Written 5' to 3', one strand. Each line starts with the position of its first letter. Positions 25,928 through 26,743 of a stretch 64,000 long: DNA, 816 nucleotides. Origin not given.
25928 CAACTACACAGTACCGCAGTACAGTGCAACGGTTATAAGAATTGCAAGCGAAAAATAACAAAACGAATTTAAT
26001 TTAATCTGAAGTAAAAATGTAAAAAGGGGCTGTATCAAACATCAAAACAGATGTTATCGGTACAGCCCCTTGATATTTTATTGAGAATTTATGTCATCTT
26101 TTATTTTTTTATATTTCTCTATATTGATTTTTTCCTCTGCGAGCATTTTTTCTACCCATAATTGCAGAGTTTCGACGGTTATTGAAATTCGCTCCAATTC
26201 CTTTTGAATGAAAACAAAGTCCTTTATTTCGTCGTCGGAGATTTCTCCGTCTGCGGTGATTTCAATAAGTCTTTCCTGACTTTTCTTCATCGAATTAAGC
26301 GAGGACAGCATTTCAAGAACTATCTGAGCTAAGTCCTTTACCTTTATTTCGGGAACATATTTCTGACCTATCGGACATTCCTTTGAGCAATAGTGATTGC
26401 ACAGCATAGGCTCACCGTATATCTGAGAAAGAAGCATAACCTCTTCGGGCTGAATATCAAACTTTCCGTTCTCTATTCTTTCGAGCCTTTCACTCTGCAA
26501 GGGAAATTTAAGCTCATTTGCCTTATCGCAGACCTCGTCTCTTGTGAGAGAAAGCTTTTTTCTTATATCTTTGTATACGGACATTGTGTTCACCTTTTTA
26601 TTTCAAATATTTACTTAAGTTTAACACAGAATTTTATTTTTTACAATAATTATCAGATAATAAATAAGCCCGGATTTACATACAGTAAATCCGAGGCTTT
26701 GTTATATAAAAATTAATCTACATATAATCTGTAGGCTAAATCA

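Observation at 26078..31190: AT-rich, terminator-insulated island: orphan AgrC/AgrA-type two-component pair coupled to three unrecognisable envelope/secreted proteins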

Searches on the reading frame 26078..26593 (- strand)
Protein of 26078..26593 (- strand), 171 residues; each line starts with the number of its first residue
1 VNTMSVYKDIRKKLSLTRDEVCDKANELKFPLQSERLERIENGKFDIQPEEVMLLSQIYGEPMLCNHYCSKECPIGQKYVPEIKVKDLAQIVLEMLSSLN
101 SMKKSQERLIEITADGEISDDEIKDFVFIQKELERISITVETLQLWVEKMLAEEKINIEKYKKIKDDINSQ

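Call 4: search_protein_families(library=pfam, proteins=[window:26078-26593:-], max_evalue=0.1)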
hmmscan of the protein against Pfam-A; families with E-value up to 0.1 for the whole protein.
window:26078-26593:- (171 aa): 2 families
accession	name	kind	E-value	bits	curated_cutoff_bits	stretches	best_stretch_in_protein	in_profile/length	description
PF01381.28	HTH_3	-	0.0024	18.3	23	1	8-62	2-51/55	Helix-turn-helix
PF12844.13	HTH_19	-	0.047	14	30.2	0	9-62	6-54/64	Helix-turn-helix domain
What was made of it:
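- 26078..26584 (-): XRE-type HTH regulator with a Cys motif, 168 aa. A separate monocistronic unit and not part of the conserved module. Weak Pfam HTH_3 match (call 4).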

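Call 5: search_protein_families(library=ncbifam, proteins=[window:26078-26593:-], max_evalue=0.1)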
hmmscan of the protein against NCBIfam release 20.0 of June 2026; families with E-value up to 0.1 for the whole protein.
window:26078-26593:- (171 aa): 2 families
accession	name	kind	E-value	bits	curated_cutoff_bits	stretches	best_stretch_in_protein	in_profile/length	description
NF041471.1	phage_reg_YmfL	equivalog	0.035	13.8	90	1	46-127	42-122/143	YmfL family putative regulatory protein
NF007432.1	PRK09978.1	equivalog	0.038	13.1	500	0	127-165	42-80/274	DNA-binding transcriptional regulator GadX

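Call 62: search_protein_families(library=phrogs, proteins=[window:26078-26584:-], max_evalue=0.01)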
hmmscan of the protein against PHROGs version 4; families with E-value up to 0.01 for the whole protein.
window:26078-26584:- (168 aa): 1 family
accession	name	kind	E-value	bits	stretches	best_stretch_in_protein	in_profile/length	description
phrog_6499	-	transcription regulation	1.9e-34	119.3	1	2-147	9-155/157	transcriptional regulator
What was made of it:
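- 26078..26584 (-): phrog_6499 'transcriptional regulator', E 1.9e-34 over the full length (call 62).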

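Call 63: search_protein_families(library=padloc, proteins=[window:26078-26584:-], max_evalue=0.01)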
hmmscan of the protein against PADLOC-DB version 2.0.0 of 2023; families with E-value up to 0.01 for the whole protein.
window:26078-26584:- (168 aa): 0 families
